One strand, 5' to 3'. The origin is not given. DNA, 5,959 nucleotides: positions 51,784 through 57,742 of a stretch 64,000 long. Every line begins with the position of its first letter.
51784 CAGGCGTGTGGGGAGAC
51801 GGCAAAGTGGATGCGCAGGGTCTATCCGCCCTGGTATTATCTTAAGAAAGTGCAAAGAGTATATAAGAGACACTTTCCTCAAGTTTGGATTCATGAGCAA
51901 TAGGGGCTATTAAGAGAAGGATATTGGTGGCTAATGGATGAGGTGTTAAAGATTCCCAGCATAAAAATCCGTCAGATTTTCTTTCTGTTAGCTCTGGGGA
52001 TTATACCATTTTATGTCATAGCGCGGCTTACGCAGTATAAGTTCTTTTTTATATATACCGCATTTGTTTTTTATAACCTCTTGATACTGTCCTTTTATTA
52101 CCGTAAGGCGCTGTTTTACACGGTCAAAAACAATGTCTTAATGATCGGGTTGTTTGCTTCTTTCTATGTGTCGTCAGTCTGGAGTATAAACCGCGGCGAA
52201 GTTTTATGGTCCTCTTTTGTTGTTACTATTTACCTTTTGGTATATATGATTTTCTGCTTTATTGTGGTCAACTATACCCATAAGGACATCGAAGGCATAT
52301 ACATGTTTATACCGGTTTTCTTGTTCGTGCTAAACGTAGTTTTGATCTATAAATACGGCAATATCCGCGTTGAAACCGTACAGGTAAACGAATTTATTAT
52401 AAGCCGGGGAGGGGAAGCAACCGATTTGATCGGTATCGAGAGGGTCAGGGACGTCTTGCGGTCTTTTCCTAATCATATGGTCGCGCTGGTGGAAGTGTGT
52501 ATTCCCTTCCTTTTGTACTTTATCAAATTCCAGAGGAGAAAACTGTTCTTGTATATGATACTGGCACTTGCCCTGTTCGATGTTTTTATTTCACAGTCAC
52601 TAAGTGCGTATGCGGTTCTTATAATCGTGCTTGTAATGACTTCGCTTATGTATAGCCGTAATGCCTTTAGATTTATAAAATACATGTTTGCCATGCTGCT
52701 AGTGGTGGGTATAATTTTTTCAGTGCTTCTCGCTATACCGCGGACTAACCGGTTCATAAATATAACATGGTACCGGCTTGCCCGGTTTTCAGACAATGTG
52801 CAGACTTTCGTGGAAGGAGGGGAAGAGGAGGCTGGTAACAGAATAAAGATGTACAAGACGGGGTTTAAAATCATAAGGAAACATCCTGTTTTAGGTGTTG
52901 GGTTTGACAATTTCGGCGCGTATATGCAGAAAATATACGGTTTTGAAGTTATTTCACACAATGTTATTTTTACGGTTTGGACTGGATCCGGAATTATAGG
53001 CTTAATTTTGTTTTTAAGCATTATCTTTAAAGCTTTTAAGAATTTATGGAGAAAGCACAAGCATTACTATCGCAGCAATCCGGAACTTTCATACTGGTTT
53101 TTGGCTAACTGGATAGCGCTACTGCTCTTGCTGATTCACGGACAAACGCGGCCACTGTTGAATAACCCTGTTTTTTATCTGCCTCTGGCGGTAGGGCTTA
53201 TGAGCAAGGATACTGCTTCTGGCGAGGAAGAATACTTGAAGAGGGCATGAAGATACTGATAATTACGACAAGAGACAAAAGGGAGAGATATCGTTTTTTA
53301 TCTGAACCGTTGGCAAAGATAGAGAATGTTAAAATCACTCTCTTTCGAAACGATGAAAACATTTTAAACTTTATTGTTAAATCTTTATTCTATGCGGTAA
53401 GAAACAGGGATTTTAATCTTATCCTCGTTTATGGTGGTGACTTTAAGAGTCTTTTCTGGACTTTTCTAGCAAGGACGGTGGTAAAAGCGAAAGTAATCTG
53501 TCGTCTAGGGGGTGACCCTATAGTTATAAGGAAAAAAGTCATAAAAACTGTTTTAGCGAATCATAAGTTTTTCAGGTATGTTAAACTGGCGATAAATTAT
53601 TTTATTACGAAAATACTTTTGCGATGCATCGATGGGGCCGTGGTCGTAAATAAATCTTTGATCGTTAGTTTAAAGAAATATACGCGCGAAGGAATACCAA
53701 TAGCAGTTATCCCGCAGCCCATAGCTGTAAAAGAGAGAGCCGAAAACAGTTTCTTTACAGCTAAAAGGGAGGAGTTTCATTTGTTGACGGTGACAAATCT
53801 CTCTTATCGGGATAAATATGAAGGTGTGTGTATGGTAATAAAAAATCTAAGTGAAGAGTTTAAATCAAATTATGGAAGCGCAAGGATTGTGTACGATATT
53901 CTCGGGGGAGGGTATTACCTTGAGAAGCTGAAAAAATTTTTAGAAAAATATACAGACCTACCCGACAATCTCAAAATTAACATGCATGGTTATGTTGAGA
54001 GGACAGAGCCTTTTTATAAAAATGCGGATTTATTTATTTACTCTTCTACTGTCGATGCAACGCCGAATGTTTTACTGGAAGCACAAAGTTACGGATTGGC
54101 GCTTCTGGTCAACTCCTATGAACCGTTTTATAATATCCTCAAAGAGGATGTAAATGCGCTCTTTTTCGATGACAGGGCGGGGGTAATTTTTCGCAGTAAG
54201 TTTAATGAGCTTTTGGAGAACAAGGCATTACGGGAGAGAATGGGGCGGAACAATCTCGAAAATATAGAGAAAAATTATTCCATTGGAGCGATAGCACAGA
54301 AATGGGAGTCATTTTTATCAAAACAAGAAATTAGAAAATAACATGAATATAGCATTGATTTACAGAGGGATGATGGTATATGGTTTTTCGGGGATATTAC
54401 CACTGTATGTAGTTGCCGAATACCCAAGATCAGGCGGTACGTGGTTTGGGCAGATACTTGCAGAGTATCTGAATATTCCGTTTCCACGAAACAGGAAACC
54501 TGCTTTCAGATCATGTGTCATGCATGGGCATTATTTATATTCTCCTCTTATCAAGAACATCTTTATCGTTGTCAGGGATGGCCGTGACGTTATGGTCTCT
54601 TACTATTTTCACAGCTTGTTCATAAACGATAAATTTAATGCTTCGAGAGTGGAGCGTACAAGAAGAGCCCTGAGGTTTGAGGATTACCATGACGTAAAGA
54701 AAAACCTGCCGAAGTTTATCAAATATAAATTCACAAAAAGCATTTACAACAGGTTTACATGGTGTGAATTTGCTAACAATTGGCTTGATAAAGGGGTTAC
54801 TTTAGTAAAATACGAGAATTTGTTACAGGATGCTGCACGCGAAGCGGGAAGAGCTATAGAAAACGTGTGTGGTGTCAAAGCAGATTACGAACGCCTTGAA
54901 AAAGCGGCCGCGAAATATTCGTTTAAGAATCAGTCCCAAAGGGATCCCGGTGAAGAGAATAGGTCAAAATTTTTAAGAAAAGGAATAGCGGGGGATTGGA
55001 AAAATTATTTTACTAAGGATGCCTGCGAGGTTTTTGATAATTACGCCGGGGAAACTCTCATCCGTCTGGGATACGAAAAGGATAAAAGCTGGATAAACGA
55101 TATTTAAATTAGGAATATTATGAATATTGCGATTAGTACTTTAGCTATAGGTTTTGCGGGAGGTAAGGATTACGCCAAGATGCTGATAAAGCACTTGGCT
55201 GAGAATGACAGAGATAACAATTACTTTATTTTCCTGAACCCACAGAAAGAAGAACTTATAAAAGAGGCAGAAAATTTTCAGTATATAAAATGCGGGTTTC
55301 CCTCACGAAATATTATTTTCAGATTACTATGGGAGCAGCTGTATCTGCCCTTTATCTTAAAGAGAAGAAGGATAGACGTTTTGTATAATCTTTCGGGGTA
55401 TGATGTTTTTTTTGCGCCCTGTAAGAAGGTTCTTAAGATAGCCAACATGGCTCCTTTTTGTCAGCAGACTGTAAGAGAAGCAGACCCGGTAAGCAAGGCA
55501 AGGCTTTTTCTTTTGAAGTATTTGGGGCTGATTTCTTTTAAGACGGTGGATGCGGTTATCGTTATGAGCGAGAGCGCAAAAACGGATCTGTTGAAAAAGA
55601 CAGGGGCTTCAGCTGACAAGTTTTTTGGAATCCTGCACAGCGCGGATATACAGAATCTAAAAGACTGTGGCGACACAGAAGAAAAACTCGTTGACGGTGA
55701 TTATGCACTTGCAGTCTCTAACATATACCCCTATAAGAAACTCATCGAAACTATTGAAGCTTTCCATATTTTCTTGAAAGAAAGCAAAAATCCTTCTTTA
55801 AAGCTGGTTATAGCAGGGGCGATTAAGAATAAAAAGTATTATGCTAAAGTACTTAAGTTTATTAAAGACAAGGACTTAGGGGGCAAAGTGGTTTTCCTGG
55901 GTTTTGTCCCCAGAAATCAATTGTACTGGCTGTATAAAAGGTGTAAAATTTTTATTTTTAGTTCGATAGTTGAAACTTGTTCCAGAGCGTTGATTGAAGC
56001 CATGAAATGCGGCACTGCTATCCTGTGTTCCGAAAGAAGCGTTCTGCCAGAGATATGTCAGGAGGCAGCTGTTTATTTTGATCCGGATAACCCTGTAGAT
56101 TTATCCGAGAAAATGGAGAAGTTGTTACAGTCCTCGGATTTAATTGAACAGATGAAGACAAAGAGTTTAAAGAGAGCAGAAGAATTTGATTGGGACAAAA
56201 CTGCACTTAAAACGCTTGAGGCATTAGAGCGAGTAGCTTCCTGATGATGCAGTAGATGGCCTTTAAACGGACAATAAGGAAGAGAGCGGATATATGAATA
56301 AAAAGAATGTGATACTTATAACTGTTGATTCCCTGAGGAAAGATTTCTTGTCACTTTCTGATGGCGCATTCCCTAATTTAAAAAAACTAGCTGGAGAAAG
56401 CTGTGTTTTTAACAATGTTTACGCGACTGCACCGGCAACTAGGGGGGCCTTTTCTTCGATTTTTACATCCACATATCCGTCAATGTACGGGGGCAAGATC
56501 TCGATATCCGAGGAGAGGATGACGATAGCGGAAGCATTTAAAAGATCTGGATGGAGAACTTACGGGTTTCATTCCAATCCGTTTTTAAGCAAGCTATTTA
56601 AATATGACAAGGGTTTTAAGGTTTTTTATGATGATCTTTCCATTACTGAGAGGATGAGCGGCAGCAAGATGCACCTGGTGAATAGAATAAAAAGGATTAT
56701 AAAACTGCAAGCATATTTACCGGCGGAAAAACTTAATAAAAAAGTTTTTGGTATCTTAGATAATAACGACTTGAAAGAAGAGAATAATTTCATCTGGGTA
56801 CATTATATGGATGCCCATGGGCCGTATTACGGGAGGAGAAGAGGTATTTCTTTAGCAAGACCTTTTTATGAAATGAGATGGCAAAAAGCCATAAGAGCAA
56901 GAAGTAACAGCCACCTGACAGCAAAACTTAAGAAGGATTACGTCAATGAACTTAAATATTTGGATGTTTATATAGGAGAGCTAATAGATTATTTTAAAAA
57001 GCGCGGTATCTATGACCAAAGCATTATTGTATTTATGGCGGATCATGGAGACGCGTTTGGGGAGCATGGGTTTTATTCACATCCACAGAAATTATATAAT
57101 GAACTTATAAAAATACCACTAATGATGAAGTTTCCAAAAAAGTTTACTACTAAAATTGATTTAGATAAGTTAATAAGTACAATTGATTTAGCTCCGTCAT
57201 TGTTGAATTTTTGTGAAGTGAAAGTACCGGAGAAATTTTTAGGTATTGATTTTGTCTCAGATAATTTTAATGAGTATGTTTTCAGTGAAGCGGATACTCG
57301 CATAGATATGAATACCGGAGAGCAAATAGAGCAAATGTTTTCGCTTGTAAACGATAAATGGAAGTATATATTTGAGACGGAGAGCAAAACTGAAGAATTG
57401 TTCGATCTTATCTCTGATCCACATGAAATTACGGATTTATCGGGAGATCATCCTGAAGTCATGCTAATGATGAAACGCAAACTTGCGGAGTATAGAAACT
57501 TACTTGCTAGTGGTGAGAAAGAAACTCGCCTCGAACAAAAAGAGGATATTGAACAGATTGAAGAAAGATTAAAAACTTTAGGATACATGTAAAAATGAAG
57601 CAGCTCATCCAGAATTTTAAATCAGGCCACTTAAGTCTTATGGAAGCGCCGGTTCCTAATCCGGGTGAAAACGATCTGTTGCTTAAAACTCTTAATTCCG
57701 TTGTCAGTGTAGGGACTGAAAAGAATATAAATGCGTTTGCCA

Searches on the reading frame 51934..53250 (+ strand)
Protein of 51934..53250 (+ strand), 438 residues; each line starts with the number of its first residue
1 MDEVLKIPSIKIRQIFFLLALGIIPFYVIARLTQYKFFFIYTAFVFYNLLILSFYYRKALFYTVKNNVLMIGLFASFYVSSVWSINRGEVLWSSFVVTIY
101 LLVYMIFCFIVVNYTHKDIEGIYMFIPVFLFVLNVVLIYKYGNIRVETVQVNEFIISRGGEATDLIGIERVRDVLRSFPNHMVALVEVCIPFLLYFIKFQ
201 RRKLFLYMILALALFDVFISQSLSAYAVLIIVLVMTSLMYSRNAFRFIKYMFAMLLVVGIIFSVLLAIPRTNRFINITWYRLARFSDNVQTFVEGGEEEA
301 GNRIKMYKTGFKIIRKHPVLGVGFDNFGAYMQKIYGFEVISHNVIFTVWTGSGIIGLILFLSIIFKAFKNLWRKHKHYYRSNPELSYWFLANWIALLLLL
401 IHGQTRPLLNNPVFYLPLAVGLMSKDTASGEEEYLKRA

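Call 38: search_protein_families(library=pfam, proteins=[window:51934-53250:+], max_evalue=0.001)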
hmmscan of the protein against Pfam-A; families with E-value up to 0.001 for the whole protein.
window:51934-53250:+ (438 aa): 1 family
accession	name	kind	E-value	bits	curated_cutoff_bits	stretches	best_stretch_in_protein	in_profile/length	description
PF04932.20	Wzy_C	-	2.3e-16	60.4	31.7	1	209-361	2-149/149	O-Antigen ligase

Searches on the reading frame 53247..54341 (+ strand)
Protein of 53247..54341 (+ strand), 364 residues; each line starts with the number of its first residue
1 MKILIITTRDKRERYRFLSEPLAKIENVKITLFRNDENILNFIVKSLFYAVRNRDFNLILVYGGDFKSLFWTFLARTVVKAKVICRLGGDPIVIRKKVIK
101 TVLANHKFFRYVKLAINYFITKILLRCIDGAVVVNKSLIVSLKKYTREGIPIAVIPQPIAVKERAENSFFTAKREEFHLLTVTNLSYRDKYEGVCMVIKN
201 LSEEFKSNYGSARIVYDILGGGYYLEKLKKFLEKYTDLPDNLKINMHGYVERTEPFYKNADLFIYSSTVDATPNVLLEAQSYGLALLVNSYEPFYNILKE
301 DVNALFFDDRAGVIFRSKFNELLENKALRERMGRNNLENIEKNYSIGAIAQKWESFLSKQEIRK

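Call 38: search_protein_families(library=pfam, proteins=[window:53247-54341:+], max_evalue=0.001)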
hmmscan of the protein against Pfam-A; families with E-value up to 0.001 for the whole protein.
window:53247-54341:+ (364 aa): 3 families
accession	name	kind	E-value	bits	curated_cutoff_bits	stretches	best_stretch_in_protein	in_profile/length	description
PF00534.26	Glycos_transf_1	-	5.4e-16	59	26.4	1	171-336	9-169/172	Glycosyl transferases group 1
PF13692.12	Glyco_trans_1_4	-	7.8e-12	46.1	27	1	178-324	3-141/142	Glycosyl transferases group 1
PF13524.12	Glyco_trans_1_2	-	2e-05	25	25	1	251-354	38-143/144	Glycosyl transferase-like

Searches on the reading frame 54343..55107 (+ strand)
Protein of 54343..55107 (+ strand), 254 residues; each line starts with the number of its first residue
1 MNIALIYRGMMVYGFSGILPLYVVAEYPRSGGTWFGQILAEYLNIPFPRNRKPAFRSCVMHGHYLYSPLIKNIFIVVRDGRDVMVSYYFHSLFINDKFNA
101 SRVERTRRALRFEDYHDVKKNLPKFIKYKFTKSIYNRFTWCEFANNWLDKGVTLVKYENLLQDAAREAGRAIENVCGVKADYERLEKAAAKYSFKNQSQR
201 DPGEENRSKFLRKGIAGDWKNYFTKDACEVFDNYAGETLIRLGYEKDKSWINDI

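Call 38: search_protein_families(library=pfam, proteins=[window:54343-55107:+], max_evalue=0.001)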
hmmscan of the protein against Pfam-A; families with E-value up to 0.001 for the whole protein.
window:54343-55107:+ (254 aa): 1 family
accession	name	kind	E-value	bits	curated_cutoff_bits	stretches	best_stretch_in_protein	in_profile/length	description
PF00685.33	Sulfotransfer_1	-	1.1e-20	74.5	22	1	73-241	93-253/255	Sulfotransferase domain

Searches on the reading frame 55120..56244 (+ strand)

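Call 38: search_protein_families(library=pfam, proteins=[window:55120-56244:+], max_evalue=0.001)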
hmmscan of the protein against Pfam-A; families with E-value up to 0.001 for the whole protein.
window:55120-56244:+ (374 aa): 4 families
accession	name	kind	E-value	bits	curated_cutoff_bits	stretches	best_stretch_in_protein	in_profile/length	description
PF00534.26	Glycos_transf_1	-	2.1e-29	102.7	26.4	1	192-349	14-169/172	Glycosyl transferases group 1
PF13692.12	Glyco_trans_1_4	-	9e-20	71.8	27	1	196-337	4-141/142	Glycosyl transferases group 1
PF13524.12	Glyco_trans_1_2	-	7.9e-08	32.8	25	1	223-361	11-138/144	Glycosyl transferase-like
PF13439.12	Glyco_transf_4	-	0.00059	20.3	28.5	0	17-167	6-158/170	Glycosyltransferase Family 4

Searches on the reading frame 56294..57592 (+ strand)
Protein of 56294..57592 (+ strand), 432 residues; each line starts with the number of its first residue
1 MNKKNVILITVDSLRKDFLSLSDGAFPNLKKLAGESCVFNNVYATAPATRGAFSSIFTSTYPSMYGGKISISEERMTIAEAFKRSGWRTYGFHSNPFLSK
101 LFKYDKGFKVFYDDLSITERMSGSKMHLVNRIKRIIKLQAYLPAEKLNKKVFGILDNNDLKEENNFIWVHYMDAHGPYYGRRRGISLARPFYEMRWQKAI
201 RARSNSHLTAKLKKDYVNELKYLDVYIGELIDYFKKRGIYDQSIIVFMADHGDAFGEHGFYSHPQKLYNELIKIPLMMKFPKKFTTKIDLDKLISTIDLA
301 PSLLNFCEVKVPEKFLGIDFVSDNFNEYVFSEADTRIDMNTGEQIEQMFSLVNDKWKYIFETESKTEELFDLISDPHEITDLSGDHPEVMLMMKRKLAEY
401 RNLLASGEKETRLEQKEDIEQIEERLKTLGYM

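Call 38: search_protein_families(library=pfam, proteins=[window:56294-57592:+], max_evalue=0.001)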
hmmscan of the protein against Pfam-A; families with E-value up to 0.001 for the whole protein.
window:56294-57592:+ (432 aa): 4 families
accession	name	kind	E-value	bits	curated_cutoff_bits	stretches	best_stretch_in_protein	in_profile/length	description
PF00884.28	Sulfatase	-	2.9e-38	132.3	25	1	4-305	1-297/301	Sulfatase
PF16347.10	SGSH_C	-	5.1e-19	69.4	29.3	1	256-401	1-152/154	N-sulphoglucosamine sulphohydrolase, C-terminal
PF01663.27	Phosphodiest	-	2e-10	41.2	23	1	6-64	1-59/342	Type I phosphodiesterase / nucleotide pyrophosphatase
PF02995.22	DUF229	-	2e-05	23.9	25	1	210-262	300-352/496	Protein of unknown function (DUF229)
